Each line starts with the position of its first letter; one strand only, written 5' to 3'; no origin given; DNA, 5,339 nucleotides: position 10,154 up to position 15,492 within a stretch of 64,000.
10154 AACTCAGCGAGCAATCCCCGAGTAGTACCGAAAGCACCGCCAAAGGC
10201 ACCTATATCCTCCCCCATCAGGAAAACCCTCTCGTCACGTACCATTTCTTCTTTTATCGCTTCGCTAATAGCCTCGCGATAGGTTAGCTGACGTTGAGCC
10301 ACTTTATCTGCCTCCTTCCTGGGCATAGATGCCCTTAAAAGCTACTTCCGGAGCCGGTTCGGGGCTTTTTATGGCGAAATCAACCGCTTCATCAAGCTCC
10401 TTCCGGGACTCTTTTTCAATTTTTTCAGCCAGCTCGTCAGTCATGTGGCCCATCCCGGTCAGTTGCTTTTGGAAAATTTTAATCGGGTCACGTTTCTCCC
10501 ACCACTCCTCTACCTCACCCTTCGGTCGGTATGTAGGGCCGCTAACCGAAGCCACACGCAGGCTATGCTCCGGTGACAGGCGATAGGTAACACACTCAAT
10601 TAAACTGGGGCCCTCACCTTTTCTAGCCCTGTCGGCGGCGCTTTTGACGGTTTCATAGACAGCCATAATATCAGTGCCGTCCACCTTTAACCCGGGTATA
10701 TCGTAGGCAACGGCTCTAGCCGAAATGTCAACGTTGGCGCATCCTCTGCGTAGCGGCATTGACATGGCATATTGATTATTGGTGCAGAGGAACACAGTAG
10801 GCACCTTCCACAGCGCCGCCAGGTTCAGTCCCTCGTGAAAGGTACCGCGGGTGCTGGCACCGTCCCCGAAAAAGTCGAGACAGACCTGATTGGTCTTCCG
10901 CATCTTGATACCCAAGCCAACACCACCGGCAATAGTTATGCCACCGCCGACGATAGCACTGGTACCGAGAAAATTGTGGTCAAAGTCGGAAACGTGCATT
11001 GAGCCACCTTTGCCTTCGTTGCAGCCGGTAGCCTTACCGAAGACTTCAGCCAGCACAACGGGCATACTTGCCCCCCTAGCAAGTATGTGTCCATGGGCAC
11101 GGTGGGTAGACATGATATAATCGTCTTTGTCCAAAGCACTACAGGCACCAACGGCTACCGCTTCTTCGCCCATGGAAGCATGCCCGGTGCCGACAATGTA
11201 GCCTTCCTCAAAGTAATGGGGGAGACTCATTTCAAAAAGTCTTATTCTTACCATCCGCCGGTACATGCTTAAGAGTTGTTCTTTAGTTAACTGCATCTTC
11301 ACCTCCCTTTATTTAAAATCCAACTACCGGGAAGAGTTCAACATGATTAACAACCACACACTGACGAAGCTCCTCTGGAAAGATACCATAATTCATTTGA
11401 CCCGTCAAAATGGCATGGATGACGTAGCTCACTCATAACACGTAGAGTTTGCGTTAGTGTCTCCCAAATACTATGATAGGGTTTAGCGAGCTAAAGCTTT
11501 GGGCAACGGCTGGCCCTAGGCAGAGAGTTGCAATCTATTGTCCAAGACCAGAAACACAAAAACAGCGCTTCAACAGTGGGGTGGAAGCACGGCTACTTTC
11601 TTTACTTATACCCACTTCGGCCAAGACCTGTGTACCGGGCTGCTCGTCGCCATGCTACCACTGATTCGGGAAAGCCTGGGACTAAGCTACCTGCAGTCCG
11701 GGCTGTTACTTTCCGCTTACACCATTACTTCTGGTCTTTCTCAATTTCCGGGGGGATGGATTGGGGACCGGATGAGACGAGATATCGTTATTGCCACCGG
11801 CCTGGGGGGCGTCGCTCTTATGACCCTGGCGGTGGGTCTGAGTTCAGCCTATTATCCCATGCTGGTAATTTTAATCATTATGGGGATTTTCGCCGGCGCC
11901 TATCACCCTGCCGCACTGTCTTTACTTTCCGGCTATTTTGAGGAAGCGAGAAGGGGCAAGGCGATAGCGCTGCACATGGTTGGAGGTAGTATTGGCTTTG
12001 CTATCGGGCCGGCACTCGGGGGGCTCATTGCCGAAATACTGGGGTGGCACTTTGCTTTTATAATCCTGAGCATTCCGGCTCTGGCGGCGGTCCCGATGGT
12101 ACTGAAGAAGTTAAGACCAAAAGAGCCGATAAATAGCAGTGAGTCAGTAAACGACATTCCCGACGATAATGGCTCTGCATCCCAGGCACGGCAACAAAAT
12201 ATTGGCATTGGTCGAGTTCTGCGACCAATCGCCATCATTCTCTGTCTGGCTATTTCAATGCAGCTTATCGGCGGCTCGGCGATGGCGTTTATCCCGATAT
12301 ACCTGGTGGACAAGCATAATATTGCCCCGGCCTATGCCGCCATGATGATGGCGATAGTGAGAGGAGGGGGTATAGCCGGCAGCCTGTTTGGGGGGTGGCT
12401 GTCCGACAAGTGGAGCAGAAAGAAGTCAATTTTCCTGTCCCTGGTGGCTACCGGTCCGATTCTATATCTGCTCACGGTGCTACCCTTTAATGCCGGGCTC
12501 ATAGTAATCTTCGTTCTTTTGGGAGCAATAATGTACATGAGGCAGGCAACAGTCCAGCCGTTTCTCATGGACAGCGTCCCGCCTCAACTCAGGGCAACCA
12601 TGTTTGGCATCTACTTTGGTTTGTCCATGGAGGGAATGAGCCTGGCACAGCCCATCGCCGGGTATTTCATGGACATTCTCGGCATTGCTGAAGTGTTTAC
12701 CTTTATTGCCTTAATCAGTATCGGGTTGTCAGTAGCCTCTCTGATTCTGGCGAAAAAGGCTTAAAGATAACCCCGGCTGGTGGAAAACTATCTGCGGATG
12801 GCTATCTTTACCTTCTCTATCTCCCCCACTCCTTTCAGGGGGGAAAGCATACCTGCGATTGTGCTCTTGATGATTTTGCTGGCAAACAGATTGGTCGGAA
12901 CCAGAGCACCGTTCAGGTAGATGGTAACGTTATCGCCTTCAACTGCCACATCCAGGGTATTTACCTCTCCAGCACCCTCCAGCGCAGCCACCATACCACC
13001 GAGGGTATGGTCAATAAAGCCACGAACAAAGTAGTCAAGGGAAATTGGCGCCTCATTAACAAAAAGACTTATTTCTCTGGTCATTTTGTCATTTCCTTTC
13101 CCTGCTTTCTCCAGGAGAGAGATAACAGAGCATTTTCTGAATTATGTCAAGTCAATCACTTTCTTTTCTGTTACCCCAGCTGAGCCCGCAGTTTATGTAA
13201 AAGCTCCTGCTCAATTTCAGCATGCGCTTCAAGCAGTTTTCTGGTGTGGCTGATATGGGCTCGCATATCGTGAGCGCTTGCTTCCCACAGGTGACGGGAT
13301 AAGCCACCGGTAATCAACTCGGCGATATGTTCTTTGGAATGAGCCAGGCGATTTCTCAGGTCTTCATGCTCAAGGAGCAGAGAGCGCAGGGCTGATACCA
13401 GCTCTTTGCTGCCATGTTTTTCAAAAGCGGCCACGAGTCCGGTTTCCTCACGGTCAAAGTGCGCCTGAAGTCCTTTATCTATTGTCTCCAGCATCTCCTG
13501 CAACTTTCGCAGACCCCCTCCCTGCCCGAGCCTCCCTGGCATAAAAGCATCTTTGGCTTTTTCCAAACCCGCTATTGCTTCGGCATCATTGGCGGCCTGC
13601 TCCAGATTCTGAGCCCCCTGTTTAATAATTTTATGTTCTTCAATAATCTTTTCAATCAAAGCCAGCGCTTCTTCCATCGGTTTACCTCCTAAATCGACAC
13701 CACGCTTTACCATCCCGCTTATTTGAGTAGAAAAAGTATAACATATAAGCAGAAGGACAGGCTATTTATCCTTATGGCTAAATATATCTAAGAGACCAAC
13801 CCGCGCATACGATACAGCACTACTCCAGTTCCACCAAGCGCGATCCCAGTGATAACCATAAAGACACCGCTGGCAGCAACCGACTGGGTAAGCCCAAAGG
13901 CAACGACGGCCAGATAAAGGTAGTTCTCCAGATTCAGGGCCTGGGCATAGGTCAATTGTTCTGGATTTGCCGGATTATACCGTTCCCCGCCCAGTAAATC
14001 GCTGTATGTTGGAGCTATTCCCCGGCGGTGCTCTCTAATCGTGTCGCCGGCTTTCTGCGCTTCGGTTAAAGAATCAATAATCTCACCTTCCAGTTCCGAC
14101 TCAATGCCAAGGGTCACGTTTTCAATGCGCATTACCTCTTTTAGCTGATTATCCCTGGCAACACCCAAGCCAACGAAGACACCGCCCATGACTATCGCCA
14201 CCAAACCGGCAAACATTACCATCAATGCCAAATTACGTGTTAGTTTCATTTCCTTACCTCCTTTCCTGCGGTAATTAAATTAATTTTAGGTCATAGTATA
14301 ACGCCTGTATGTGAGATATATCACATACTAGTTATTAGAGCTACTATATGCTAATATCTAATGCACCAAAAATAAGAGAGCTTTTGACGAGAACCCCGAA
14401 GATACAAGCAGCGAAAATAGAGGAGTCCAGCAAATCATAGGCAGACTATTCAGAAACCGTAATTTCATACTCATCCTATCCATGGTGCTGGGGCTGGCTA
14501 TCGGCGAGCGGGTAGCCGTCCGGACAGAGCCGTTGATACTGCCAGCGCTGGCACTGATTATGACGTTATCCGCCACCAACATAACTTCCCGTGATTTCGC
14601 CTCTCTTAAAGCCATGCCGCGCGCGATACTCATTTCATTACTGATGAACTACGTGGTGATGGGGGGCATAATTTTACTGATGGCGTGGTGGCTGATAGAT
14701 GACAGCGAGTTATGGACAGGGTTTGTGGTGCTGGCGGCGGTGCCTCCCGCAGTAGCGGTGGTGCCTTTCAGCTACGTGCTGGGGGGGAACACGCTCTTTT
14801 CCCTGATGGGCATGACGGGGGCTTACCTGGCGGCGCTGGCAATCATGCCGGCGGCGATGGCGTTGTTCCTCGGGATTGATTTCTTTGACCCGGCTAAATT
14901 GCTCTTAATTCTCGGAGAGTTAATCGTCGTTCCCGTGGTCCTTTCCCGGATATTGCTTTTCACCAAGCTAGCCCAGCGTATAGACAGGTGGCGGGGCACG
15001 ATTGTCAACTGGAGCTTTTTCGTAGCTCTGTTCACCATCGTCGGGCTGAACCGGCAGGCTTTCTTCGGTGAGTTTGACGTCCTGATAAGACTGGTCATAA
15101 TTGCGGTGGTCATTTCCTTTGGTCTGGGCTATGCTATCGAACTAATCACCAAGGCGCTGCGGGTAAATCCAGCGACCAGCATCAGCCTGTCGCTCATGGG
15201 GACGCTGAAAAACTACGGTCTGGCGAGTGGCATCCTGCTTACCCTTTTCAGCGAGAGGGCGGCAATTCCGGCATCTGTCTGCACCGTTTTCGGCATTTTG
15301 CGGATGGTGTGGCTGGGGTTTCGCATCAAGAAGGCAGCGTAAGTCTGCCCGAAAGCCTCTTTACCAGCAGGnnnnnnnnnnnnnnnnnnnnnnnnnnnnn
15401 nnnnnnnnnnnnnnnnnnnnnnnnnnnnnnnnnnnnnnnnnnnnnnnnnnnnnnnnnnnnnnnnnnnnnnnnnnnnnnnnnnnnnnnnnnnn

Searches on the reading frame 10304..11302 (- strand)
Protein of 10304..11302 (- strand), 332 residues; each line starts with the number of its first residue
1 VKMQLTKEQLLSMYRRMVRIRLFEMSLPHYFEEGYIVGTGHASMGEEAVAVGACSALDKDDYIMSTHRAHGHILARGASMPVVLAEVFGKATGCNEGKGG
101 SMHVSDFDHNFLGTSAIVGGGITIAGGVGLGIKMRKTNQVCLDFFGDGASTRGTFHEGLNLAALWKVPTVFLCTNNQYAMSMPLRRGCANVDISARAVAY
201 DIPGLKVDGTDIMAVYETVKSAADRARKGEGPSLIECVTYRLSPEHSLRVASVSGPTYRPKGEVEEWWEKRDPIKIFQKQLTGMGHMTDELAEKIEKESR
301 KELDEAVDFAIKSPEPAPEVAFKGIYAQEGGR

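Call 24: search_protein_families(library=pfam, proteins=[window:10304-11302:-], max_evalue=0.000001)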
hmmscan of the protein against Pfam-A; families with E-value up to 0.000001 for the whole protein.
window:10304-11302:- (332 aa): 1 family
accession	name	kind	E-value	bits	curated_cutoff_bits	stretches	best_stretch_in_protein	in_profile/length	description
PF00676.26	E1_dh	-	4.7e-87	292.2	22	1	15-319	1-300/300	Dehydrogenase E1 component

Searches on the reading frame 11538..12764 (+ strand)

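Call 24: search_protein_families(library=pfam, proteins=[window:11538-12764:+], max_evalue=0.000001)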
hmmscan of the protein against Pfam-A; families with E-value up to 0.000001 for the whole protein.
window:11538-12764:+ (408 aa): 2 families
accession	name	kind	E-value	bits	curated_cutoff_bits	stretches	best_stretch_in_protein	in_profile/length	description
PF07690.21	MFS_1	-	8.9e-70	235.8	33.4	2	27-367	6-343/347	Major Facilitator Superfamily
PF05977.19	MFS_3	-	1.7e-10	40.4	27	1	141-388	139-377/524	Transmembrane secretion effector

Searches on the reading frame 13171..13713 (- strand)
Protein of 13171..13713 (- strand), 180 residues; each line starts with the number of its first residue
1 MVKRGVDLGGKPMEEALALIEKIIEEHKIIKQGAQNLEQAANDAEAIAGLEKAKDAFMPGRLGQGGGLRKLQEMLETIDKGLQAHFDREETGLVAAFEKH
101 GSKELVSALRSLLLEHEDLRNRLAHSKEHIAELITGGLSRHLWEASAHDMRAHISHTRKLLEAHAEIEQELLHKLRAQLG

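Call 24: search_protein_families(library=pfam, proteins=[window:13171-13713:-], max_evalue=0.000001)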
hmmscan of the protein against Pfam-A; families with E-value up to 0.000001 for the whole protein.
window:13171-13713:- (180 aa): 0 families

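Call 61: search_protein_families(library=pfam, proteins=[window:13171-13713:-], max_evalue=0.001)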
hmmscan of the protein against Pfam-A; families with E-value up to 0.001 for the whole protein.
window:13171-13713:- (180 aa): 1 family
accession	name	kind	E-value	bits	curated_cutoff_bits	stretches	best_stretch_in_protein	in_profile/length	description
PF01814.28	Hemerythrin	-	1.1e-06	29.6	25.3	1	19-173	2-124/127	Hemerythrin HHE cation binding domain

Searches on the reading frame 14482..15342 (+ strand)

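Call 24: search_protein_families(library=pfam, proteins=[window:14482-15342:+], max_evalue=0.000001)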
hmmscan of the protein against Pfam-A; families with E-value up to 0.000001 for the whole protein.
window:14482-15342:+ (286 aa): 0 families

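Call 61: search_protein_families(library=pfam, proteins=[window:14482-15342:+], max_evalue=0.001)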
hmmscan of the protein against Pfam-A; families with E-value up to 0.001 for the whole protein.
window:14482-15342:+ (286 aa): 1 family
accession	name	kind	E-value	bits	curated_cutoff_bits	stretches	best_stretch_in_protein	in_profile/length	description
PF01758.21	SBF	-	2.1e-06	28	24.3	1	21-187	2-178/191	Sodium Bile acid symporter family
